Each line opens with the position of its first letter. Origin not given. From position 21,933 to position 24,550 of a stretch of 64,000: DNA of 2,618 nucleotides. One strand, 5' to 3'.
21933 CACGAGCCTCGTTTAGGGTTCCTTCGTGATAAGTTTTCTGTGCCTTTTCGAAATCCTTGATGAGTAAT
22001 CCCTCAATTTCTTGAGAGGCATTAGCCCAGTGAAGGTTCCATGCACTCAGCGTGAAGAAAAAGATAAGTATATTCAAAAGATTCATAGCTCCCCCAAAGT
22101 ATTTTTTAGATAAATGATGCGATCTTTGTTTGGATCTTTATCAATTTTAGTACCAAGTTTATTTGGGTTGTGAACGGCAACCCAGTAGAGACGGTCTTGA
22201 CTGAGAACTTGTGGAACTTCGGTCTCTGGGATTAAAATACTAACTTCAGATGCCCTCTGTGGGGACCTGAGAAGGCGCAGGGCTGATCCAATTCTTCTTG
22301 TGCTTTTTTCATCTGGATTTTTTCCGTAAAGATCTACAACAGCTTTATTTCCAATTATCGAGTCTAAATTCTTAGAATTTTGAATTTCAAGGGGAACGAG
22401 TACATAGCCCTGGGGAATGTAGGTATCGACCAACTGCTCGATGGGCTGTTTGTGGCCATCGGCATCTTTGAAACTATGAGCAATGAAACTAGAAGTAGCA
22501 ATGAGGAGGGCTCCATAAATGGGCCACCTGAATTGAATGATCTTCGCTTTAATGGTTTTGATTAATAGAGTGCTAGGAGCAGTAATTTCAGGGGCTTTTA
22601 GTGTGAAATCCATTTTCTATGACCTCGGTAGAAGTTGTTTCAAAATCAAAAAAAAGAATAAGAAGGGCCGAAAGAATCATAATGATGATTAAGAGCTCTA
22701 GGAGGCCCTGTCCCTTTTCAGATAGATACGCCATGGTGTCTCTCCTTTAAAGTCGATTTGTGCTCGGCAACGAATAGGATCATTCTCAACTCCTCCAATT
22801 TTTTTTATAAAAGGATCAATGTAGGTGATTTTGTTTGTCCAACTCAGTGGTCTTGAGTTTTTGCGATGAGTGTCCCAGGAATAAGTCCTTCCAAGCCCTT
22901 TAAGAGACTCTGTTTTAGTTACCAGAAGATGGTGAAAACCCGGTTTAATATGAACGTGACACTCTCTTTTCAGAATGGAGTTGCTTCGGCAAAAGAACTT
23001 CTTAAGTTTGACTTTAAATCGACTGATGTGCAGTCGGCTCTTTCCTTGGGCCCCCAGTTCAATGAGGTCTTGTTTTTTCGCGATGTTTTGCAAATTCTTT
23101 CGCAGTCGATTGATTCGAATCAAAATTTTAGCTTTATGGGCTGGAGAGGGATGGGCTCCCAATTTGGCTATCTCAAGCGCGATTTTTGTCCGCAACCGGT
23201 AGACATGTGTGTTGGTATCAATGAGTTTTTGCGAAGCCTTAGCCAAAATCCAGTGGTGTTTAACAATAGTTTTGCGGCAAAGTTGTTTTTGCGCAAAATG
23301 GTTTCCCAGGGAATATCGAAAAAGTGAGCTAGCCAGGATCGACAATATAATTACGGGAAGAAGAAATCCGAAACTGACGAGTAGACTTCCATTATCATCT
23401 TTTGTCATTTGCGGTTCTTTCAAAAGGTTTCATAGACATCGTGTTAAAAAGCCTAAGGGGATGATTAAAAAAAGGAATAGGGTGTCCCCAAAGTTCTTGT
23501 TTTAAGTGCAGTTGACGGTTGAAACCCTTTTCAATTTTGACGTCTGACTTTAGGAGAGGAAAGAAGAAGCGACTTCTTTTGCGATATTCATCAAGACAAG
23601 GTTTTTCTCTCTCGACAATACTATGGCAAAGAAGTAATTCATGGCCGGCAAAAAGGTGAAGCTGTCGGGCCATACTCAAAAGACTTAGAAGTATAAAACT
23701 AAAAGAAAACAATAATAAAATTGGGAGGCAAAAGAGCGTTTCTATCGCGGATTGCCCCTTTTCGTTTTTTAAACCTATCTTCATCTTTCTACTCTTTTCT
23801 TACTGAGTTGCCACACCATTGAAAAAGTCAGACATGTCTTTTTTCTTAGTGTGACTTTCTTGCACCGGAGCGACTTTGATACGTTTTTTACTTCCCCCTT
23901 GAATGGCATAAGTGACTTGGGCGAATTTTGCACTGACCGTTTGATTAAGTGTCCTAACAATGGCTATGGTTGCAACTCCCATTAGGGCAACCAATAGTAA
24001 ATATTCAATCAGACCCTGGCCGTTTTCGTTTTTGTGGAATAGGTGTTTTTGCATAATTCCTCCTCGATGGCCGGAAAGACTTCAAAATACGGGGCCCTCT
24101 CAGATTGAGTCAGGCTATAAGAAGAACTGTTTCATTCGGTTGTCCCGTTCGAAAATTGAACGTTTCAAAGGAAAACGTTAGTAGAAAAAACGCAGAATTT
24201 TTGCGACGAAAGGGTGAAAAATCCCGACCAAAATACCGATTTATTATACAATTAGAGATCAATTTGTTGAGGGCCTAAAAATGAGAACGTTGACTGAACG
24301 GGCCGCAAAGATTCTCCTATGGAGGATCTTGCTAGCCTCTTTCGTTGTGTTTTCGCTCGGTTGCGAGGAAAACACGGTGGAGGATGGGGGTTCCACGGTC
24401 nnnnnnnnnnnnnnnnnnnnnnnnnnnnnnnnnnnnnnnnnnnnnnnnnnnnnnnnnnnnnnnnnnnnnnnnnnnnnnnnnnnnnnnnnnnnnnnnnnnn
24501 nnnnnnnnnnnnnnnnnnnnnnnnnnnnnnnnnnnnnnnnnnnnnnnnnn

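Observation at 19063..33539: A 14.5-kb envelope locus may form one undescribed surface sensing/attachment system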

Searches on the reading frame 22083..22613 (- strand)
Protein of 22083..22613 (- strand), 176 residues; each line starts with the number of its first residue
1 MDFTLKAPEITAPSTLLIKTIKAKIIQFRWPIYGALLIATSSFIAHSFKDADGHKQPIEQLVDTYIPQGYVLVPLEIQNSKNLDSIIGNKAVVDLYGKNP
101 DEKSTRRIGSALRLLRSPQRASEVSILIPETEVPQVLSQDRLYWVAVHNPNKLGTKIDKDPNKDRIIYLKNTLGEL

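Call 3: search_protein_families(library=pfam, proteins=[window:22083-22613:-], max_evalue=0.1)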
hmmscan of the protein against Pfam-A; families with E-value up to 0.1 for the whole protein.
window:22083-22613:- (176 aa): 0 families

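Call 8: search_protein_families(library=ncbifam, proteins=[window:22083-22613:-], max_evalue=1)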
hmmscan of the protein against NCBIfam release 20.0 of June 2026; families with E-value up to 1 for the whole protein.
window:22083-22613:- (176 aa): 0 families

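Call 46: find_related_loci(query=A4, collection=metagenome_contigs, flank=10000)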
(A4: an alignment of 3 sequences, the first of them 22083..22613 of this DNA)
Query A4 (176 aa) in metagenome_contigs; peptide patterns used: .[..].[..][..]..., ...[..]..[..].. (x = any residue, [..] = any of these).
483 stretches matched a pattern; 1 encode a relative of the query (tblastn E <= 1e-3); 1 distinct loci.
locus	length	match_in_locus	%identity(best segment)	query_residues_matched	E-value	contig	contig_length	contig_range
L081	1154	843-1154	35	17-116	1e-13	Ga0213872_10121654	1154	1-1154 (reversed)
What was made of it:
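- Tried and rejected: A metagenome scan with the G3 profile returned one 1.1-kb contig (call 46).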

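Call 48: search_solved_structures(query=A4, max_evalue=10, show_alignments=2)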
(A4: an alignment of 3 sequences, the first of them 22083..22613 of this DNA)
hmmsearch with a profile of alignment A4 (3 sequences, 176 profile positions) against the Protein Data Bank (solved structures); distinct sequences matched with E-value up to 10: 0.
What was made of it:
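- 22083..22613 (-): G3, 176 aa. N-terminal TM helix followed by a beta-rich domain. It may be RcpC/CpaB-like, but that is a by-eye impression and is not supported by any HMM. No PDB sequence match at E<=10 (call 48).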

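Call 58: search_protein_families(library=pfam, proteins=[L081:30-731:+], max_evalue=0.01)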
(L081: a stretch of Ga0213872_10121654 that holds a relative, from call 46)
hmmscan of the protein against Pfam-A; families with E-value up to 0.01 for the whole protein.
L081:30-731:+ (233 aa): 0 families

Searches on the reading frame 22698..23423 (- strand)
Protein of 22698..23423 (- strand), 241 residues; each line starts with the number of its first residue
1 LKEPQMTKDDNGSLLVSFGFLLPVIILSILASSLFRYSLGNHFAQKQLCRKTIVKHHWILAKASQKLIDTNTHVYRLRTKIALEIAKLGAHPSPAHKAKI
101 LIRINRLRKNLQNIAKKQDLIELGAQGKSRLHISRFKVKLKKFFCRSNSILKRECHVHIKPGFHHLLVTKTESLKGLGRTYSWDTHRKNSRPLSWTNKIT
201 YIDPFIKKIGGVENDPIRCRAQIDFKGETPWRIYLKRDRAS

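Call 3: search_protein_families(library=pfam, proteins=[window:22698-23423:-], max_evalue=0.1)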
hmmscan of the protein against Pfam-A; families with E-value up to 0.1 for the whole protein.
window:22698-23423:- (241 aa): 0 families

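Call 8: search_protein_families(library=ncbifam, proteins=[window:22698-23423:-], max_evalue=1)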
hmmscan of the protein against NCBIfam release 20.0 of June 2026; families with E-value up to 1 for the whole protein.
window:22698-23423:- (241 aa): 0 families

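Call 49: search_solved_structures(query=A5, max_evalue=10)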
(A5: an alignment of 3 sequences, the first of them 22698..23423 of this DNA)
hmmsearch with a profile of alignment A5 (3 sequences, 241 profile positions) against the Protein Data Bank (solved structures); distinct sequences matched with E-value up to 10: 1.
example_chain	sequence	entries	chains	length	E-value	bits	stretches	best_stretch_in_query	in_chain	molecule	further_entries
4hh5_A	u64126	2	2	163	1.3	11.7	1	129-197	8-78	Putative type VI secretion protein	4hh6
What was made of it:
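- G3 and G4 have no detectable Tad homology (calls 3, 8, 48, 49).
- On Tad/Flp pilus system: No HMM or PDB match for G4 (calls 3, 8, 49).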

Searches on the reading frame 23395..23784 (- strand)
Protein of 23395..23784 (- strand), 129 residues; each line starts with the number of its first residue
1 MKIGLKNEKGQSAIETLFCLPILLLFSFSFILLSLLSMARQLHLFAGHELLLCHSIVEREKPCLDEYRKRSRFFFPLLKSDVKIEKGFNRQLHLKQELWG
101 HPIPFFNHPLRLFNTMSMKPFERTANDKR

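Call 3: search_protein_families(library=pfam, proteins=[window:23395-23784:-], max_evalue=0.1)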
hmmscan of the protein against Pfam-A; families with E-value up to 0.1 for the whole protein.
window:23395-23784:- (129 aa): 1 family
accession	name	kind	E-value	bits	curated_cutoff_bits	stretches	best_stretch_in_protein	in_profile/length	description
PF07811.17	TadE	-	0.0019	18.7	22.9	1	10-41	1-32/43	TadE-like protein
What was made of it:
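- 23395..23784 (-): G5, 129 aa. TadE-like pseudopilin (NEKG|QSAIETL...). Pfam TadE, E 0.0019, 18.7 bits, below the gathering score of 22.9 (call 3).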

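Call 8: search_protein_families(library=ncbifam, proteins=[window:23395-23784:-], max_evalue=1)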
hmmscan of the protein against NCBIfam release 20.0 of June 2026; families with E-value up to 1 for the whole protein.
window:23395-23784:- (129 aa): 0 families

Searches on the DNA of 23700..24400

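Call 80: search_rna_families(source=window, start=23700, end=24400, threshold=evalue, max_evalue=1)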
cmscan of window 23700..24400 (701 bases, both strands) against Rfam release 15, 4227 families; matches with E-value up to 1: 2.
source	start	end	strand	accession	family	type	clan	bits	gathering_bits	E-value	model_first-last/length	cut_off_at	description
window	24355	24368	-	RF01122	sR39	Gene; snRNA; snoRNA; CD-box;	-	15.8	50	0.2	43-56/56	no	Small nucleolar RNA sR39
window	24007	24063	-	RF01128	sR43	Gene; snRNA; snoRNA; CD-box;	-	15.3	45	0.3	1-56/56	no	Small nucleolar RNA sR42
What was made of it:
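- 24055..24280 (.): 226-bp divergent intergenic spacer. It is a lineage-specific junction between two modules. No Rfam match (call 80).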

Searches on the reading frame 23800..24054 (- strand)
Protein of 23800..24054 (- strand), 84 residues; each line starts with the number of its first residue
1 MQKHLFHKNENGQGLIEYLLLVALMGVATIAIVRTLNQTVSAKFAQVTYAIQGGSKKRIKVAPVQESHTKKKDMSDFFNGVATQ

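Call 3: search_protein_families(library=pfam, proteins=[window:23800-24054:-], max_evalue=0.1)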
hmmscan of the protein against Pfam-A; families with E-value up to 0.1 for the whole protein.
window:23800-24054:- (84 aa): 2 families
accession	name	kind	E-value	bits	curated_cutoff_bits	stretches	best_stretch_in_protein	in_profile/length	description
PF04964.19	Flp_Fap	-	1.7e-06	28.2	32.2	1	6-50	1-45/46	Flp/Fap pilin component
PF21325.3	SHPRH_helical-1st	-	0.062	14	27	1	19-70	22-72/95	E3 ubiquitin-protein ligase SHPRH, first helical domain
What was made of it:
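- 23800..24054 (-): G6, 84 aa. Flp-type prepilin (NENG|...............). Pfam Flp_Fap, E 1.7e-6, 28.2 bits, below the gathering score of 32.2 (call 3).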

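Call 8: search_protein_families(library=ncbifam, proteins=[window:23800-24054:-], max_evalue=1)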
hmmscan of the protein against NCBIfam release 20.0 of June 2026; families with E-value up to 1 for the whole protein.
window:23800-24054:- (84 aa): 0 families
